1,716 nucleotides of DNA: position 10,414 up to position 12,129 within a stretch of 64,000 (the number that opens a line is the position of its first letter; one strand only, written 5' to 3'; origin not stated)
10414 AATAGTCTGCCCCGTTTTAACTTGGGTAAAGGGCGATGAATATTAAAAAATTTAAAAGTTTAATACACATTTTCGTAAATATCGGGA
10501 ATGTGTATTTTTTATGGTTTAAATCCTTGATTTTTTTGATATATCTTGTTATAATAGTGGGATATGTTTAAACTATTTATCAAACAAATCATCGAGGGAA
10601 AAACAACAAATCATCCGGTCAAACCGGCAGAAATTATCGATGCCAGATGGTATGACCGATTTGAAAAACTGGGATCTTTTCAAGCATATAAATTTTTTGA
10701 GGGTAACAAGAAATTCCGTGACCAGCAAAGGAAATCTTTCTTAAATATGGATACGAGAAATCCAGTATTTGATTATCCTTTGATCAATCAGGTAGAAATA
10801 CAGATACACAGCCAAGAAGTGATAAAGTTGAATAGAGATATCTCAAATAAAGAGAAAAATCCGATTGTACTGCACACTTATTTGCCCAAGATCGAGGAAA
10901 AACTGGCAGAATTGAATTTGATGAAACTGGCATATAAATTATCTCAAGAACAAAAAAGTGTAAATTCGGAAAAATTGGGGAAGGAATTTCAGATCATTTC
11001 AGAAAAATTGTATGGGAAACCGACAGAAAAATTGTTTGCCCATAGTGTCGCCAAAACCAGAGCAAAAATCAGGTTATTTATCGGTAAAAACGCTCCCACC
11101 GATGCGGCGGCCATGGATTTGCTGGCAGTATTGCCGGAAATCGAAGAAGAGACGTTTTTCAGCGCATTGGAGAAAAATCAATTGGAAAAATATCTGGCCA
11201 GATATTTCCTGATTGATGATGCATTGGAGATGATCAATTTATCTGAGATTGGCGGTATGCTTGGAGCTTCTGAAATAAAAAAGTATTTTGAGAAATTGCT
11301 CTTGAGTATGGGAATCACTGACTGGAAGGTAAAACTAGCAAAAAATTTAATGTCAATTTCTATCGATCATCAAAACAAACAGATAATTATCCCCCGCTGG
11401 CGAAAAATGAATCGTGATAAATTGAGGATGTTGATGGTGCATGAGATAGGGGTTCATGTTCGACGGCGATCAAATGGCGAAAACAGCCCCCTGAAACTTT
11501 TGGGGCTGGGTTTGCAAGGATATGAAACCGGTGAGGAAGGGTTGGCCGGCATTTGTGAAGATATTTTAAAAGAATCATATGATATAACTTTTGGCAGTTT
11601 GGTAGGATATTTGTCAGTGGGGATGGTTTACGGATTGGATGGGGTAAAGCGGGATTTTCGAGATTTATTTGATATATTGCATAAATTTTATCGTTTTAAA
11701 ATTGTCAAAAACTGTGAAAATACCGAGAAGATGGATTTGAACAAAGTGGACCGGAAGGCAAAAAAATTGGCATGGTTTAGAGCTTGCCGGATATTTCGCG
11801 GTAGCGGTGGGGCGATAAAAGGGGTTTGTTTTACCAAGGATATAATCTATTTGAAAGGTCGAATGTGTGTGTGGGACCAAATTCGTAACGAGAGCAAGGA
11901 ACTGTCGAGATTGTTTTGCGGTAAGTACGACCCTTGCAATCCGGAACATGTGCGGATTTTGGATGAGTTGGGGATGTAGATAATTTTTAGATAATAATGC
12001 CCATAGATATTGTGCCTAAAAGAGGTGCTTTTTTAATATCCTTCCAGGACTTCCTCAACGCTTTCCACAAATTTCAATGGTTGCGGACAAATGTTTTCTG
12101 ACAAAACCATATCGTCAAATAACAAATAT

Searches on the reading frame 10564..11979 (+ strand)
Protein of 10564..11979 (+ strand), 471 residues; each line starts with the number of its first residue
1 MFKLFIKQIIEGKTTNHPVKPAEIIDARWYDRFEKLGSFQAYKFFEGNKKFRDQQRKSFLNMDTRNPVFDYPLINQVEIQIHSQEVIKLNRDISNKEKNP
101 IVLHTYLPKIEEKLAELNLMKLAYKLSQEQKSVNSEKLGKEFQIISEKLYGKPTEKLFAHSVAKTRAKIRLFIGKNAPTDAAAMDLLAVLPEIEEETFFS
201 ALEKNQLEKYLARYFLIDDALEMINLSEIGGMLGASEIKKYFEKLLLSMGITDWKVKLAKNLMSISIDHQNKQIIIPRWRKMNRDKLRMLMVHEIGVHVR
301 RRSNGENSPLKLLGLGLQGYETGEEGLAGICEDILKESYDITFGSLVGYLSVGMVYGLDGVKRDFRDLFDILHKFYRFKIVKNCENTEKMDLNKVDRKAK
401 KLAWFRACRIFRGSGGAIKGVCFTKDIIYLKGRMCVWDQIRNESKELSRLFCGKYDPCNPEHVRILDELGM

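Call 45: search_protein_families(library=pfam, proteins=[window:10564-11979:+], max_evalue=0.00001)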
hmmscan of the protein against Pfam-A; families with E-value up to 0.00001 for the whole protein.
window:10564-11979:+ (471 aa): 1 family
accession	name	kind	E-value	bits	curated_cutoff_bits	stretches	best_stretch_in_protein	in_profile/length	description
PF08014.17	MATCAP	-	4.3e-26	92.2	27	2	233-334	118-220/365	Microtubule-associated tyrosine carboxypeptidase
